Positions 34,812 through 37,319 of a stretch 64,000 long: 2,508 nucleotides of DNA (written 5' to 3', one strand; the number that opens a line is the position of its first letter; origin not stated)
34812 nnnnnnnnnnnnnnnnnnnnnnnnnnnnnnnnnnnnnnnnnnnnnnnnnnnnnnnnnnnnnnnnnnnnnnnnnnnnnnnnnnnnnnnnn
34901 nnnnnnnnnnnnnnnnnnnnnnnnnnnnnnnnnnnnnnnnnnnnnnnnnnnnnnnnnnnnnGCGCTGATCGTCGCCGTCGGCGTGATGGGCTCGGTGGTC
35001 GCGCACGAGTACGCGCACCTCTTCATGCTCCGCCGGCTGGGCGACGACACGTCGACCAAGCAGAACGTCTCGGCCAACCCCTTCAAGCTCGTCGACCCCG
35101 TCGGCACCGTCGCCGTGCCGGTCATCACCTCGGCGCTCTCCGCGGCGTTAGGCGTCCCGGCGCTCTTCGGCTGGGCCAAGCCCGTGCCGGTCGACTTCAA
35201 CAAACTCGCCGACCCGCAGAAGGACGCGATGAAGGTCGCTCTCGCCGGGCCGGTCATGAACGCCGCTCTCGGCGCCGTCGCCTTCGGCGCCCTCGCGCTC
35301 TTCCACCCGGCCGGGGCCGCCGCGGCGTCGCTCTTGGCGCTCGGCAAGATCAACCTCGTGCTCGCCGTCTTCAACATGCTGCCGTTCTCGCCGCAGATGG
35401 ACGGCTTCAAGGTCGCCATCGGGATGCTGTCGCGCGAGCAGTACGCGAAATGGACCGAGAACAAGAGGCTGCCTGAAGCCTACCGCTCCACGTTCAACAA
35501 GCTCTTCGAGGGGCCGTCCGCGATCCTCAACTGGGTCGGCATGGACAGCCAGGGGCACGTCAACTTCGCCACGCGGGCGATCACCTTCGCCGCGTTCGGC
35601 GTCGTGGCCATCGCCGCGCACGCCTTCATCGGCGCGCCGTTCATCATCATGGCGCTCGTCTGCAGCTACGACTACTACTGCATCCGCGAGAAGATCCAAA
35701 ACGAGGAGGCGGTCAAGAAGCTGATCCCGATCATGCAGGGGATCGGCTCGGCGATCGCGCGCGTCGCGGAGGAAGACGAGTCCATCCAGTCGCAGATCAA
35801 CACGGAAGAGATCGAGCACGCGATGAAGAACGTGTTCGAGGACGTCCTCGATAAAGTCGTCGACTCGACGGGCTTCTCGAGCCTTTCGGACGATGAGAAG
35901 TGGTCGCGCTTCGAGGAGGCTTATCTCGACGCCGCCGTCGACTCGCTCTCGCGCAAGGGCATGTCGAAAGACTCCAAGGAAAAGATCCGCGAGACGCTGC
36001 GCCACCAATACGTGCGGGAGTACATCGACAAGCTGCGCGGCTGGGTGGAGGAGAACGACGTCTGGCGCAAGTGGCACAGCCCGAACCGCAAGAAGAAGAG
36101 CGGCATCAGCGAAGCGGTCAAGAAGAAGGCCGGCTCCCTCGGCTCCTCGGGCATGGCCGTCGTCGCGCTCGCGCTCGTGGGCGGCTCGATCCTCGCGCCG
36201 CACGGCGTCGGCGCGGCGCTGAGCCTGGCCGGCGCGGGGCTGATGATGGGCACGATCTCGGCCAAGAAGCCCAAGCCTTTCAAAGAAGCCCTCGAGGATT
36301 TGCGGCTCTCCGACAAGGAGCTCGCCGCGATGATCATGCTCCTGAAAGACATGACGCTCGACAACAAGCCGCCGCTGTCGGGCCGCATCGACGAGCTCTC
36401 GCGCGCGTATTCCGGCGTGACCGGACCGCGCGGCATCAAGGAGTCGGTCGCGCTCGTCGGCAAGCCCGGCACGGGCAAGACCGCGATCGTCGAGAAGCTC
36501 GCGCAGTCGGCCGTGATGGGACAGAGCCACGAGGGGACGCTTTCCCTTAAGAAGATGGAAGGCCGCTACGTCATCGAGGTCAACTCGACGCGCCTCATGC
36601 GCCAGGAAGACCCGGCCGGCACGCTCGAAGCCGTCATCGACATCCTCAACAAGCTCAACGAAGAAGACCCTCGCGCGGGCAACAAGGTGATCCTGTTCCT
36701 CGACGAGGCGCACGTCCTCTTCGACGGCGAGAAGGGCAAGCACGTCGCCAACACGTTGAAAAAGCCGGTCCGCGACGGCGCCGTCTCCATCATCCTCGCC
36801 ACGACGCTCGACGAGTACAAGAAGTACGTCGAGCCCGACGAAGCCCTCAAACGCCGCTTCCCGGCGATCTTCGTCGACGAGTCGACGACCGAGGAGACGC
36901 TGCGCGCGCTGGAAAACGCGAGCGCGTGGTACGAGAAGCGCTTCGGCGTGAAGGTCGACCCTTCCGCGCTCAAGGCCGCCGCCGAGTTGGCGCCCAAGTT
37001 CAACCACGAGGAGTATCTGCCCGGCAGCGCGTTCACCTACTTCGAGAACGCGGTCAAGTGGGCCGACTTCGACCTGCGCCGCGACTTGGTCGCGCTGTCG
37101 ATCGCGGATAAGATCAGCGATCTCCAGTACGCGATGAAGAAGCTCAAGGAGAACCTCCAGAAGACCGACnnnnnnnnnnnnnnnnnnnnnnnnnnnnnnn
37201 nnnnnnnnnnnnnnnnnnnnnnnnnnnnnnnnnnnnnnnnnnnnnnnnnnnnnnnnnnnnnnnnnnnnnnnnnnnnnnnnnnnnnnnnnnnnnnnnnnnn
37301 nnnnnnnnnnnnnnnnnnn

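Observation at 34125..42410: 8.3-kb single gene fusing an M50 intramembrane protease, a ClpB-like AAA+ unfoldase, three GHKL-like repeats and an alpha-solenoid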

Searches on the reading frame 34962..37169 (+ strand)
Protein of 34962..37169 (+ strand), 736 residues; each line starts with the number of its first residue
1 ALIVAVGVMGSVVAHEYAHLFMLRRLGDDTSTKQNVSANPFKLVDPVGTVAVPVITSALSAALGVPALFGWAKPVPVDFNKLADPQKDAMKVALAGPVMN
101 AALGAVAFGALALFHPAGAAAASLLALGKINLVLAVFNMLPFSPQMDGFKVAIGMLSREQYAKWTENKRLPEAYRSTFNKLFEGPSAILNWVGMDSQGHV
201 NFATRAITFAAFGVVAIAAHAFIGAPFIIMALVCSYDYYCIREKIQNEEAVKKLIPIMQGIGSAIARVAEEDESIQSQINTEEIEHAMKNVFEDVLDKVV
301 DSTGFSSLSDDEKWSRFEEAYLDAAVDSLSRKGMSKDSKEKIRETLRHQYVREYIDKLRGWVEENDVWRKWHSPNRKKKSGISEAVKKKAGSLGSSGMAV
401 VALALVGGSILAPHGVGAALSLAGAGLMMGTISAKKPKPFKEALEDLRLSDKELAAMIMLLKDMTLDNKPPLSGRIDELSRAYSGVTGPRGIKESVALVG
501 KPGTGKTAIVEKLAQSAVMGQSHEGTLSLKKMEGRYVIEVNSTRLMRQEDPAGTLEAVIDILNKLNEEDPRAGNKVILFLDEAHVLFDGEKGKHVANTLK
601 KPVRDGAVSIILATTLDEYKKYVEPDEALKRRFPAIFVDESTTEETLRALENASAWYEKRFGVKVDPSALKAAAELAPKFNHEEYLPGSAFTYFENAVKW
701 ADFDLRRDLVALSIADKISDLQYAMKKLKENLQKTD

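Call 59: search_protein_representatives(protein=window:34962-37169:+)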
Query: 736 residues. Proteins with E-value up to 0.001 (for the whole library): 16020; up to 1e-10: 7266; up to 1e-30: 37. The best 150 are listed.
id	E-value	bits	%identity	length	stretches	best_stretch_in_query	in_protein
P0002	5.5e-209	712.5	49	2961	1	3-735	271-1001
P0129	2.8e-192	657.3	46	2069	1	2-736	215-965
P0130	2.7e-151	521.9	43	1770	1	5-732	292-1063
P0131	9.7e-131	454.0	39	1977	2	2-434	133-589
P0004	3.5e-128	445.5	38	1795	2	2-433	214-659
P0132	2.6e-125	436.0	39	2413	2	3-399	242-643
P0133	8.4e-123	427.7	36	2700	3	2-461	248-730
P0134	2.2e-117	409.8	38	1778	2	2-437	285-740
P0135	1.8e-112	393.6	50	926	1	9-428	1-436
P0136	4.4e-104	365.9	38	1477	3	447-730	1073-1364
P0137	8.4e-87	308.8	42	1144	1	3-416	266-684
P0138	1.4e-81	291.5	41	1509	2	2-429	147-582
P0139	1.0e-80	288.7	40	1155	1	6-432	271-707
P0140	2.0e-80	287.7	36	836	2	6-494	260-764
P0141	2.2e-77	277.7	40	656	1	4-381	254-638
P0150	1.3e-41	159.4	37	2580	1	466-732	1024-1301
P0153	2.3e-38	148.7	34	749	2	470-689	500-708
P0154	1.2e-37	146.2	30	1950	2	242-720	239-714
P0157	6.6e-37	143.8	34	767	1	447-693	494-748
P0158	3.4e-36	141.5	32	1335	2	469-718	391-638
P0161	2.4e-33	132.1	31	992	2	471-696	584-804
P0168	2.3e-28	115.6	31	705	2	223-698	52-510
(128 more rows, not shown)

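Call 60: search_protein_families(library=pfam, proteins=[P0150, P0154, P0168, P0153, P0157, P0158, P0161], max_evalue=0.001)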
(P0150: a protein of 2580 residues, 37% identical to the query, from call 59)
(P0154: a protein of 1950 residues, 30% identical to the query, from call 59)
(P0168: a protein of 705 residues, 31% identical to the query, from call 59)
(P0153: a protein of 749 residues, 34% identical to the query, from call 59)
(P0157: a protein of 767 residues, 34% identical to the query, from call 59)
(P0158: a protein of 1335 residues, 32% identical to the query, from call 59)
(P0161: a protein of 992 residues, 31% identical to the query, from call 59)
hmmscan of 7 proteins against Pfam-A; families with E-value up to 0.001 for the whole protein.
P0150 (2580 aa): 21 families
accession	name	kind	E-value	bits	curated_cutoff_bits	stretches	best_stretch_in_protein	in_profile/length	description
PF07724.20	AAA_2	-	8.6e-59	198.7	27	1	1411-1546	1-136/166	AAA domain (Cdc48 subfamily)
PF07728.20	AAA_5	-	1.6e-18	67.5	22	1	1416-1537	2-125/139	AAA domain (dynein-related subfamily)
PF10431.15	ClpB_D2-small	-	3.9e-18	65.7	21.9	1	1709-1785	1-76/81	C-terminal, D2-small domain, of ClpB protein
PF00004.35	AAA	-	4e-15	56.9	21.2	1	1417-1533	2-109/131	ATPase family associated with various cellular activities (AAA)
PF17871.7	AAA_lid_9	-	8.8e-15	54.9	22.8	1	1211-1272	1-62/104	AAA lid domain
PF13401.12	AAA_22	-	5.9e-12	46.5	27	1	1051-1168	5-104/130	AAA domain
PF13191.12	AAA_16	-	7.3e-11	43.3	32.6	1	1031-1172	3-159/167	AAA ATPase domain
PF00158.32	Sigma54_activat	-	7.4e-09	35.9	20.2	1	1415-1546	24-155/168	Sigma-54 interaction domain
PF12775.13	AAA_7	-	6.7e-07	29.5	25.8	0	1415-1457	35-77/181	P-loop containing dynein motor region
PF13479.12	AAA_24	-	1.8e-06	28.4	27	0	1415-1503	4-82/195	AAA domain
PF13173.12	AAA_14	-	5.8e-06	26.8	27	0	1418-1497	7-74/129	AAA domain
PF20720.3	nSTAND3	-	7.5e-06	26.2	27.2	1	1051-1090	17-55/155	Novel STAND NTPase 3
PF01078.27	Mg_chelatase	-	1.8e-05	24.7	20.3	0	1053-1094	24-65/207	Magnesium chelatase, subunit ChlI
PF05621.17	TniB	-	4.1e-05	23.5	22.4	0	1044-1206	27-183/189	Bacterial TniB protein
PF13521.12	AAA_28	-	0.00018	22.2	27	0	1415-1436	1-22/164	AAA domain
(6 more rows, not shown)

P0154 (1950 aa): 14 families
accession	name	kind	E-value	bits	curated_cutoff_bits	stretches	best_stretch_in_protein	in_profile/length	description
PF07724.20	AAA_2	-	1.8e-62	210.7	27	1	832-990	1-166/166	AAA domain (Cdc48 subfamily)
PF00004.35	AAA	-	1e-20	75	21.2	2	502-629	3-124/131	ATPase family associated with various cellular activities (AAA)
PF10431.15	ClpB_D2-small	-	4.8e-20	71.8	21.9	1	999-1068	4-73/81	C-terminal, D2-small domain, of ClpB protein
PF17871.7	AAA_lid_9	-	6.3e-14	52.2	22.8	1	637-736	1-98/104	AAA lid domain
PF07728.20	AAA_5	-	1.5e-12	48.2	22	1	838-957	3-124/139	AAA domain (dynein-related subfamily)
PF00158.32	Sigma54_activat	-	1.8e-10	41.2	20.2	1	837-955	25-143/168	Sigma-54 interaction domain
PF13401.12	AAA_22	-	1.6e-08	35.4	27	1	833-932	4-110/130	AAA domain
PF13191.12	AAA_16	-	2e-07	32.1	32.6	1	476-524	2-51/167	AAA ATPase domain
PF01637.24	ATPase_2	-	2.4e-06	28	33.2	0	478-652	3-198/225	ATPase domain predominantly from Archaea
PF13173.12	AAA_14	-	6.8e-06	26.6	27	0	501-581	6-75/129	AAA domain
PF12775.13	AAA_7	-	8.8e-06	25.8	25.8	0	836-882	35-81/181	P-loop containing dynein motor region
PF05621.17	TniB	-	3.6e-05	23.7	22.4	0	557-634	109-185/189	Bacterial TniB protein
PF13479.12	AAA_24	-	5.6e-05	23.5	27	0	838-935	6-93/195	AAA domain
PF13476.12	AAA_23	-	0.00087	20.4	27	0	501-560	23-78/201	AAA domain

P0168 (705 aa): 34 families (the best 25 are shown)
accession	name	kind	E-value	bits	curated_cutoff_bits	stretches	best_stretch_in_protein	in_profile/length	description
PF07724.20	AAA_2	-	7.5e-21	75.3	27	1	646-705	1-60/166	AAA domain (Cdc48 subfamily)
PF00004.35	AAA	-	8.6e-15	55.8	21.2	1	324-433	1-113/131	ATPase family associated with various cellular activities (AAA)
PF17871.7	AAA_lid_9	-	3.3e-14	53.1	22.8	1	454-546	1-93/104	AAA lid domain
PF13191.12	AAA_16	-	6.1e-14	53.3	32.6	2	301-374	3-78/167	AAA ATPase domain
PF20720.3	nSTAND3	-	1.1e-10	41.8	27.2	1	321-401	17-83/155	Novel STAND NTPase 3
PF07728.20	AAA_5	-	5e-10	40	22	1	324-423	2-98/139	AAA domain (dynein-related subfamily)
PF13401.12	AAA_22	-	1.5e-09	38.7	27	0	649-690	6-47/130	AAA domain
PF01637.24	ATPase_2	-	2.8e-09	37.5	33.2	0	373-462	100-191/225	ATPase domain predominantly from Archaea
PF13173.12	AAA_14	-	3.5e-08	34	27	1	323-400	4-79/129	AAA domain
PF05621.17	TniB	-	6.3e-08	32.7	22.4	0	375-450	112-184/189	Bacterial TniB protein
PF05496.18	RuvB_N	-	7.6e-08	32.7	27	0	322-398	34-99/159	Holliday junction DNA helicase RuvB P-loop domain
PF12775.13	AAA_7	-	1e-06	28.8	25.8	0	651-697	36-82/181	P-loop containing dynein motor region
PF06414.18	Zeta_toxin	-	1.5e-06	28.2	22.3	0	637-691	7-58/199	Zeta toxin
PF05673.19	DUF815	-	1.9e-06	27.7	23.8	0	322-391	54-115/249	Protein of unknown function (DUF815)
PF01078.27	Mg_chelatase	-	3.3e-06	27.1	20.3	0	323-374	24-75/207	Magnesium chelatase, subunit ChlI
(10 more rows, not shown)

P0153 (749 aa): 22 families
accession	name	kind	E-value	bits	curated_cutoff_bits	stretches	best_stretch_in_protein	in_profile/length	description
PF17871.7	AAA_lid_9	-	5.1e-34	116.8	22.8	2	397-485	1-90/104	AAA lid domain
PF00004.35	AAA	-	2.7e-27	96.2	21.2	2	525-655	2-126/131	ATPase family associated with various cellular activities (AAA)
PF13191.12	AAA_16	-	1.9e-12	48.5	32.6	1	501-600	1-142/167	AAA ATPase domain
PF13401.12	AAA_22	-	2.8e-09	37.8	27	0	520-613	4-102/130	AAA domain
PF05621.17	TniB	-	4.5e-09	36.4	22.4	0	572-658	101-185/189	Bacterial TniB protein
PF01637.24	ATPase_2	-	1.2e-08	35.5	33.2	0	236-276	1-41/225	ATPase domain predominantly from Archaea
PF12775.13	AAA_7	-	2.5e-07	30.8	25.8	0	253-337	31-112/181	P-loop containing dynein motor region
PF05272.17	VapE-like_dom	-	4.9e-07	29.9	25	0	375-415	149-195/217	Virulence-associated protein E-like domain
PF13173.12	AAA_14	-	1.8e-06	28.4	27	0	257-340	4-77/129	AAA domain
PF08477.19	Roc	-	4.9e-06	27.2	27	0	259-295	3-39/119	Ras of Complex, Roc, domain of DAPkinase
PF20720.3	nSTAND3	-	8.7e-06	26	27.2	0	253-288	15-50/155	Novel STAND NTPase 3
PF05729.18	NACHT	-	1.1e-05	25.8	26.7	0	259-278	4-23/167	NACHT domain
PF07728.20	AAA_5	-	1.6e-05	25.3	22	0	525-601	3-77/139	AAA domain (dynein-related subfamily)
PF20703.3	nSTAND1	-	3.9e-05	23.9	27.1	0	236-387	16-176/379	Novel STAND NTPase 1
PF03193.22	RsgA_GTPase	-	4.5e-05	23.8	30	0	246-277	97-128/174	RsgA GTPase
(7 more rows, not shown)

P0157 (767 aa): 4 families
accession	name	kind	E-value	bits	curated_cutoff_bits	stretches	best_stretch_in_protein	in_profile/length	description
PF17871.7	AAA_lid_9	-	3.3e-06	27.4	22.8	1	698-747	2-51/104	AAA lid domain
PF07728.20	AAA_5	-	6.2e-06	26.7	22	0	546-666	2-98/139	AAA domain (dynein-related subfamily)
PF13191.12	AAA_16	-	2.3e-05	25.4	32.6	1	522-581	2-63/167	AAA ATPase domain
PF00004.35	AAA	-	9.9e-05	23.2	21.2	1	546-674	1-111/131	ATPase family associated with various cellular activities (AAA)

P0158 (1335 aa): 52 families (the best 25 are shown)
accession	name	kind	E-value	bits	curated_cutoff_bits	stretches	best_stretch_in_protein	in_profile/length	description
PF07724.20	AAA_2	-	3.8e-42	144.6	27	2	1077-1192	1-128/166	AAA domain (Cdc48 subfamily)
PF00004.35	AAA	-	7.1e-42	143.4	21.2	3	805-893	2-74/131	ATPase family associated with various cellular activities (AAA)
PF17871.7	AAA_lid_9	-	6.5e-37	126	22.8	2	559-636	1-77/104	AAA lid domain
PF12796.13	Ank_2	-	1.5e-36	125.3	27.3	4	182-241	8-66/90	Ankyrin repeats (3 copies)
PF00023.36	Ank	-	8.1e-33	111.1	21.1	1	201-230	2-31/33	Ankyrin repeat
PF13637.12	Ank_4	-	4.9e-29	100.2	22.7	3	183-220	12-49/50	Ankyrin repeats (many copies)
PF07728.20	AAA_5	-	3e-22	79.6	22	2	1083-1203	3-138/139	AAA domain (dynein-related subfamily)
PF13857.12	Ank_5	-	1e-21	77.2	27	0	188-224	2-37/56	Ankyrin repeats (many copies)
PF13191.12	AAA_16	-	3.1e-19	70.5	32.6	2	781-828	1-51/167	AAA ATPase domain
PF13606.12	Ank_3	-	4.9e-17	60.5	22.3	0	201-228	2-29/30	Ankyrin repeat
PF13401.12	AAA_22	-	6.8e-16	59.2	27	1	802-888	6-97/130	AAA domain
PF10431.15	ClpB_D2-small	-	4.1e-15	56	21.9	1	1213-1292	1-80/81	C-terminal, D2-small domain, of ClpB protein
PF05729.18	NACHT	-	1.7e-14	54.5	26.7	2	416-495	3-90/167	NACHT domain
PF20720.3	nSTAND3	-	4.2e-14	53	27.2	0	791-881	9-72/155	Novel STAND NTPase 3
PF13173.12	AAA_14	-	1.1e-13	51.7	27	0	1082-1166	5-88/129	AAA domain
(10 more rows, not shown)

P0161 (992 aa): 25 families
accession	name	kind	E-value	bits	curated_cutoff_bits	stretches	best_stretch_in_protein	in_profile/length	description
PF00004.35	AAA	-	9.7e-29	100.9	21.2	2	333-452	2-116/131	ATPase family associated with various cellular activities (AAA)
PF17871.7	AAA_lid_9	-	5e-27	94.3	22.8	2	751-814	2-65/104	AAA lid domain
PF13191.12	AAA_16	-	1e-24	88.4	32.6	3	308-414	2-124/167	AAA ATPase domain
PF05621.17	TniB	-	4.6e-13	49.5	22.4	0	332-470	38-185/189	Bacterial TniB protein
PF13401.12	AAA_22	-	8e-12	46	27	0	329-431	5-105/130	AAA domain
PF07728.20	AAA_5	-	7.7e-11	42.6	22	0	333-411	3-76/139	AAA domain (dynein-related subfamily)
PF12775.13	AAA_7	-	4e-09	36.7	25.8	0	877-909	31-63/181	P-loop containing dynein motor region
PF00448.28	SRP54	-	9.4e-09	35.6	22.7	0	881-923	3-45/196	SRP54-type protein, GTPase domain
PF13173.12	AAA_14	-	3.7e-08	33.9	27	0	333-422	6-83/129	AAA domain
PF05673.19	DUF815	-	1e-07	31.8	23.8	0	304-354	26-78/249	Protein of unknown function (DUF815)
PF08477.19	Roc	-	3.1e-07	31.1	27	0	882-920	2-39/119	Ras of Complex, Roc, domain of DAPkinase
PF02367.23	TsaE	-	3.6e-07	30.6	26.6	0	314-355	6-47/128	Threonylcarbamoyl adenosine biosynthesis protein TsaE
PF00158.32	Sigma54_activat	-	4.3e-07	30.2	20.2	0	308-351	1-44/168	Sigma-54 interaction domain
PF20703.3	nSTAND1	-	5.1e-07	30.1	27.1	0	310-479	18-194/379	Novel STAND NTPase 1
PF20720.3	nSTAND3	-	1e-06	28.9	27.2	0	881-919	19-58/155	Novel STAND NTPase 3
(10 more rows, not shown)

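Call 89: find_encoding_contigs(protein=P0154, flank=6000, max_places=2)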
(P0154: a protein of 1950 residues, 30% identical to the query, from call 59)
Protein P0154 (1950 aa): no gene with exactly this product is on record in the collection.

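Call 90: find_encoding_contigs(protein=P0150, flank=6000, max_places=2)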
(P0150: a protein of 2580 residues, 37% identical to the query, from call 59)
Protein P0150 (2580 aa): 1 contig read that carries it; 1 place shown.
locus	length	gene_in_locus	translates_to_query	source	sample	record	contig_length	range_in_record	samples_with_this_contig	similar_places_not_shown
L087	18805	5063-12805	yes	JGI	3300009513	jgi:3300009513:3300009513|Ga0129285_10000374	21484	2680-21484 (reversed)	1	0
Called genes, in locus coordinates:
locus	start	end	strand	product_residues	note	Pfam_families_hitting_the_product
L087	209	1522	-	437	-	PF01546:Peptidase_M20, PF07687:M20_dimer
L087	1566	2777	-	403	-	PF03976:PPK2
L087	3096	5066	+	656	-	-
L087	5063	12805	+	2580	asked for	PF00158:Sigma54_activat (faint), PF01078:Mg_chelatase (faint), PF13191:AAA_16 (weak), PF17871:AAA_lid_9, PF00004:AAA, PF07724:AAA_2, PF07728:AAA_5, PF10431:ClpB_D2-small, +5 more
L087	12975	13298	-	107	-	-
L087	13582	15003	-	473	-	PF02775:TPP_enzyme_C, PF01558:POR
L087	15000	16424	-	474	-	PF13237:Fer4_10 (weak), PF12838:Fer4_7, PF13187:Fer4_9 (weak), PF00037:Fer4 (weak), PF12797:Fer4_2 (weak), PF12837:Fer4_6 (weak), PF01855:POR_N, PF17147:PFOR_II, +2 more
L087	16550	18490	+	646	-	PF04280:Tim44, PF05099:TerB (faint)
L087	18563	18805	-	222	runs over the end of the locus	PF00515:TPR_1 (faint), PF07719:TPR_2 (faint), PF13414:TPR_11 (faint), PF14559:TPR_19 (faint), PF21033:RMD1-3 (faint), PF13431:TPR_17 (faint)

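Call 94: search_protein_families(library=pfam, proteins=[L087:3096-5063:+], max_evalue=1)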
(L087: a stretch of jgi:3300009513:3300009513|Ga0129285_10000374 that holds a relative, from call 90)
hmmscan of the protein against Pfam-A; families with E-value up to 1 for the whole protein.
L087:3096-5063:+ (656 aa): 1 family
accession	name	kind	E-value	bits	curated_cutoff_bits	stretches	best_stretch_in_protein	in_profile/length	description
PF02163.28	Peptidase_M50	-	0.00065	19.5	27.2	1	381-414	162-195/221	Peptidase family M50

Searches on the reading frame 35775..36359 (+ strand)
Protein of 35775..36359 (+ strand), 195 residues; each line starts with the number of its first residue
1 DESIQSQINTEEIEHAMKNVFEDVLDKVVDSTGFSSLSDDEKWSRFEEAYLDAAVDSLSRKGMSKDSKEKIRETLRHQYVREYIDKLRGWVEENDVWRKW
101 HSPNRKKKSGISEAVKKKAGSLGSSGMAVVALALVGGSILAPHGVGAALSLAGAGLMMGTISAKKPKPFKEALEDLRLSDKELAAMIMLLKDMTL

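Call 10: search_protein_families(library=pfam, proteins=[window:35775-36359:+], max_evalue=10)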
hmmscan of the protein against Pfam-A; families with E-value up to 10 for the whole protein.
window:35775-36359:+ (195 aa): 4 families
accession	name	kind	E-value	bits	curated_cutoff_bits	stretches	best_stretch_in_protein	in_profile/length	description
PF24012.1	DUF7326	-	0.00044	21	27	2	41-92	9-60/76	Family of unknown function (DUF7326)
PF20990.2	DUF2207_C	-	0.0013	18.9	33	1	36-158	63-184/247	Predicted membrane protein (DUF2207) C-terminal domain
PF11407.14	RestrictionMunI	-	0.028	14.6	25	1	17-94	30-106/193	Type II restriction enzyme MunI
PF08125.19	Mannitol_dh_C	-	0.2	11.6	30.7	1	4-78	32-108/190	Mannitol dehydrogenase C-terminal domain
